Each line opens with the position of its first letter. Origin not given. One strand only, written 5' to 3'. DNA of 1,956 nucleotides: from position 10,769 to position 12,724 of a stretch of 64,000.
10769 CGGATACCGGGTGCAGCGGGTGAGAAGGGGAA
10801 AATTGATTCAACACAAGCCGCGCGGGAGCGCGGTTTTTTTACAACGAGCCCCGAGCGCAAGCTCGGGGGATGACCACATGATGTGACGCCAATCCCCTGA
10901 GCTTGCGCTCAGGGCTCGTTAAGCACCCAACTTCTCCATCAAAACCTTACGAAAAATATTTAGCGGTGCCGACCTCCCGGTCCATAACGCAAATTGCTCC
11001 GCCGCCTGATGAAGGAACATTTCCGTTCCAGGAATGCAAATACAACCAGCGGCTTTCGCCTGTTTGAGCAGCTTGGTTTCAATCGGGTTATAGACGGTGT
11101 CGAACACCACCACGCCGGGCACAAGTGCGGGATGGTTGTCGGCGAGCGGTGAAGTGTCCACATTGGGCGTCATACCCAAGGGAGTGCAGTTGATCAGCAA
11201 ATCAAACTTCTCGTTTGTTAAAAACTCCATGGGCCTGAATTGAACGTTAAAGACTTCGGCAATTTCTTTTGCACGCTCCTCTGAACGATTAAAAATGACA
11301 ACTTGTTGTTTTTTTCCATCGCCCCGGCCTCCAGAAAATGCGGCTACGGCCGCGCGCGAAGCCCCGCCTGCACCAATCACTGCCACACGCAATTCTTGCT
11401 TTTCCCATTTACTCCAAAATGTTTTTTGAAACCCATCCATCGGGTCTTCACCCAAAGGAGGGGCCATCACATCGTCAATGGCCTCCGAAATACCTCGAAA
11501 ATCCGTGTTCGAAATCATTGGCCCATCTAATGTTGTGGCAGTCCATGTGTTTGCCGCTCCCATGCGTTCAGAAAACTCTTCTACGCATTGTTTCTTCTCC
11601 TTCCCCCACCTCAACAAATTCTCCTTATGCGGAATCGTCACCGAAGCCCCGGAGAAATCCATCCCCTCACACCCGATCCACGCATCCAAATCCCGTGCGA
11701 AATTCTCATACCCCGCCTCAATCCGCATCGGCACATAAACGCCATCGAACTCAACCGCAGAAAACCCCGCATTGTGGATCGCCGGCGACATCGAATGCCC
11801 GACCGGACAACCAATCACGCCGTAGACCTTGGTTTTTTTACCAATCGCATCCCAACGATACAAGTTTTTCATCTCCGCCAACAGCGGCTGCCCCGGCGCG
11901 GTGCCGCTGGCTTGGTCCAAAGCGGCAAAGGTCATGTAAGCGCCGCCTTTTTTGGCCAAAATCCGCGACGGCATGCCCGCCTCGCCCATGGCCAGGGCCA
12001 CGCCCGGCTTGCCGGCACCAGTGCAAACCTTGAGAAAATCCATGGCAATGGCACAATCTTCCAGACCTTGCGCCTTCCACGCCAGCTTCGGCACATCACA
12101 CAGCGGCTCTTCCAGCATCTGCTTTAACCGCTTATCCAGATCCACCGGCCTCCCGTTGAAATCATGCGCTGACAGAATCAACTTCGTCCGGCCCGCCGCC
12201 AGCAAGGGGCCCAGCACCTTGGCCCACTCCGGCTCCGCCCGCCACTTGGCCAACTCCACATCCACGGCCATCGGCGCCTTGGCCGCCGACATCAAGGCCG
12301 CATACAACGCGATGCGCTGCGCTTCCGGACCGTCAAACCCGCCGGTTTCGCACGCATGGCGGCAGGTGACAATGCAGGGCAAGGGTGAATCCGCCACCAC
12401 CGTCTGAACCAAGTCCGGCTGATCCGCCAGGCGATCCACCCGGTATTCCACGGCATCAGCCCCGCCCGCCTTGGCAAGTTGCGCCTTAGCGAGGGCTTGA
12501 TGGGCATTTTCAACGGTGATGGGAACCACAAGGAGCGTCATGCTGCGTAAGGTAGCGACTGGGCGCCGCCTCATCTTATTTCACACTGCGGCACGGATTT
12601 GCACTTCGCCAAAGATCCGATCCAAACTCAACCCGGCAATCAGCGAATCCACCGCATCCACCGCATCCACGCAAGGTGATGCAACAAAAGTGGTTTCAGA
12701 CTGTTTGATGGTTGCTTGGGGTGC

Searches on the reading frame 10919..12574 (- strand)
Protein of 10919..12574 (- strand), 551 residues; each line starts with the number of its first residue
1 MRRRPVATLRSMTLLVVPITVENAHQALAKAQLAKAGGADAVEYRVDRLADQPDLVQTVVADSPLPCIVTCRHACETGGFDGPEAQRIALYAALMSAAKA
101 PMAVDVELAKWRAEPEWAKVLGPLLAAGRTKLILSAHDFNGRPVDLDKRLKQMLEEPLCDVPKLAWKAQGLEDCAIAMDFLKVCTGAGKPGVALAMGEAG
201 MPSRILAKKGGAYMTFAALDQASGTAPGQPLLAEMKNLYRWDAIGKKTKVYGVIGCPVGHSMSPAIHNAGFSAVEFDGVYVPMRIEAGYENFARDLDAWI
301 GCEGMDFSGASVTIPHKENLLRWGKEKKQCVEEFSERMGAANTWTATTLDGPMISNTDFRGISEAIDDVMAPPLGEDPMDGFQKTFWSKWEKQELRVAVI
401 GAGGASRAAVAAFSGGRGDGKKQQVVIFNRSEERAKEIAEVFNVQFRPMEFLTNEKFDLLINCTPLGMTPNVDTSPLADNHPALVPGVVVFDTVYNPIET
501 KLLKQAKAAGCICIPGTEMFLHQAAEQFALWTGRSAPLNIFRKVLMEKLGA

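Call 102: search_protein_families(library=pfam, proteins=[window:10919-12574:-], max_evalue=0.001)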
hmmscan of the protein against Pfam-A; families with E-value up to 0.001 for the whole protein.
window:10919-12574:- (551 aa): 5 families
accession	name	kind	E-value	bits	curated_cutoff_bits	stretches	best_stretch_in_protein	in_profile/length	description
PF01487.21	DHquinase_I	-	7.8e-42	144.4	22.2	1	17-239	2-230/230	Type I 3-dehydroquinase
PF08501.16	Shikimate_dh_N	-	1.5e-14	54.4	27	1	253-343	1-82/83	Shikimate dehydrogenase substrate binding domain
PF18317.6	SDH_C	-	8e-12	45.1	25.8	1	516-546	1-31/31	Shikimate 5'-dehydrogenase C-terminal domain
PF01488.26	Shikimate_DH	-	2.9e-06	27.9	24.3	1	393-464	11-83/138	Shikimate / quinate 5-dehydrogenase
PF01408.29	GFO_IDH_MocA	-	0.00044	21.4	24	0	395-465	1-71/120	Oxidoreductase family, NAD-binding Rossmann fold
